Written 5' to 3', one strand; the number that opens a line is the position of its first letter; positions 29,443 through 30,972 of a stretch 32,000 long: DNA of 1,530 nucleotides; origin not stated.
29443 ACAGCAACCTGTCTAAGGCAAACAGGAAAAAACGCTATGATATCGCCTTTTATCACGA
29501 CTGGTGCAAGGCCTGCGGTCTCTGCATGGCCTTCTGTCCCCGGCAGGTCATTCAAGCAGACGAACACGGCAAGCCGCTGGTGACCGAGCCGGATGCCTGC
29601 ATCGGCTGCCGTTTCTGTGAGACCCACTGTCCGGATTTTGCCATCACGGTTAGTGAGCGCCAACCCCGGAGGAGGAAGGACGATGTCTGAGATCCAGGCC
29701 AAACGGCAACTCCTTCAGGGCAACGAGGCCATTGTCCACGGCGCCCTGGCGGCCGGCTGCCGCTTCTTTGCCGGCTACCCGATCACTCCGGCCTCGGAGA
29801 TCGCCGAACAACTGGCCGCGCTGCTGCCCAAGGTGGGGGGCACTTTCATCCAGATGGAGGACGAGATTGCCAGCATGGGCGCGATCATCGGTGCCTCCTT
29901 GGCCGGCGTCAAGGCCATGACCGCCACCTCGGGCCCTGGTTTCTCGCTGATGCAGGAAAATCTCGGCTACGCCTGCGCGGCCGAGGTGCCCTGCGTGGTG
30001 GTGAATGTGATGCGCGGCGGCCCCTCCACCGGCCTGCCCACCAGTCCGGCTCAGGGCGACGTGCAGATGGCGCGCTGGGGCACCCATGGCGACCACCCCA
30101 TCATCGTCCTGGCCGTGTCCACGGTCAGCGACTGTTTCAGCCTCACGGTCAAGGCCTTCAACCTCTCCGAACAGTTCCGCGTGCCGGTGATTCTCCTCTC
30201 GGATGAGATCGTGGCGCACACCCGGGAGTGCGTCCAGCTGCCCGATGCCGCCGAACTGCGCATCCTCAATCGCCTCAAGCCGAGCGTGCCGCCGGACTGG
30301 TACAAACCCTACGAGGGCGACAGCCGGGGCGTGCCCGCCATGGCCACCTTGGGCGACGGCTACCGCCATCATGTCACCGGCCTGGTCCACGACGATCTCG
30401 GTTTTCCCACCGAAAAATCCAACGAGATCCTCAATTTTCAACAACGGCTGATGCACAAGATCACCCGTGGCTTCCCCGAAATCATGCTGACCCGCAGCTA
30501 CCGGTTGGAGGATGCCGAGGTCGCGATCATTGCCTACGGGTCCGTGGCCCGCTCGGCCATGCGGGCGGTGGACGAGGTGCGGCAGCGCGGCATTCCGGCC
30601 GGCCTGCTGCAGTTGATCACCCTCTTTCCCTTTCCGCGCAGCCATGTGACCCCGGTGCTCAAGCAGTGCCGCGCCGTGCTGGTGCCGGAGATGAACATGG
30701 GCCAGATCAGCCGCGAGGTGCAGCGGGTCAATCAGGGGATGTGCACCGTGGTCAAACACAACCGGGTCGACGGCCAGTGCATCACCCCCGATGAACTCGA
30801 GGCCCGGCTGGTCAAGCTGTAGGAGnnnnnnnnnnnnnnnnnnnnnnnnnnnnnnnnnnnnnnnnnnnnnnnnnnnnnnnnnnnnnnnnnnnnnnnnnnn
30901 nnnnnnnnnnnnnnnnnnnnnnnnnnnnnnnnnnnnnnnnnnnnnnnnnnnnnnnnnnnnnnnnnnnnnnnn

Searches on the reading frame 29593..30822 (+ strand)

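Call 18: search_protein_families(library=ncbifam, proteins=[window:29593-30822:+], max_evalue=0.00001)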
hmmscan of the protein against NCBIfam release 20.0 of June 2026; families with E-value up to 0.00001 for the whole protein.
window:29593-30822:+ (409 aa): 13 families
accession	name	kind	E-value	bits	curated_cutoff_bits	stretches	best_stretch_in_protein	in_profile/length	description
NF006412.0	PRK08659.1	equivalog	1.9e-171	570.4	411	1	36-406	3-373/378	2-oxoacid:acceptor oxidoreductase subunit alpha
NF007206.0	PRK09627.1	equivalog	5.4e-120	400.8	579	1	41-407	6-373/375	2-oxoglutarate synthase subunit alpha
TIGR03710.1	OAFO_sf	subfamily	4.6e-116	388.6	482.75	1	34-404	189-559/561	2-oxoacid:acceptor oxidoreductase subunit alpha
NF005507.0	PRK07119.1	subfamily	1.9e-89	299.9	399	2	37-222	3-188/352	3-methyl-2-oxobutanoate dehydrogenase subunit VorB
NF041170.1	Oxoac_fdxalpha_Archa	equivalog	4.7e-79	266.4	800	1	31-404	228-617/636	2-oxoacid:ferredoxin oxidoreductase subunit alpha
NF007201.0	PRK09622.1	equivalog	2.8e-33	115.4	590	1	38-364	10-324/405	2-oxoacid:ferredoxin oxidoreductase subunit alpha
NF040682.1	PorA_Arch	equivalog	3.8e-32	111.7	550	1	38-369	3-322/387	pyruvate synthase subunit PorA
NF045764.1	PhenlGlyoxDHPadG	equivalog_domain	8.7e-27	93.6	700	2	40-220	4-183/398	NADH-dependent phenylglyoxylate dehydrogenase subunit alpha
NF006232.0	PRK08366.1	equivalog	2.9e-26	92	646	1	34-369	3-325/394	2-ketoisovalerate ferredoxin oxidoreductase subunit alpha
NF006233.0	PRK08367.1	equivalog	5.7e-24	84.7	625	1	38-369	4-323/394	pyruvate ferredoxin oxidoreductase subunit alpha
TIGR03336.1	IOR_alpha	equivalog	1.4e-23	83.1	650.9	1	38-221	2-179/595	indolepyruvate ferredoxin oxidoreductase subunit alpha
NF045791.1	OxalOxredalpha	equivalog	2.4e-11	43.3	500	1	37-364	3-318/395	oxalate oxidoreductase subunit alpha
TIGR02176.1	pyruv_ox_red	equivalog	9.1e-10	37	911.35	1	41-353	4-310/1167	pyruvate:ferredoxin (flavodoxin) oxidoreductase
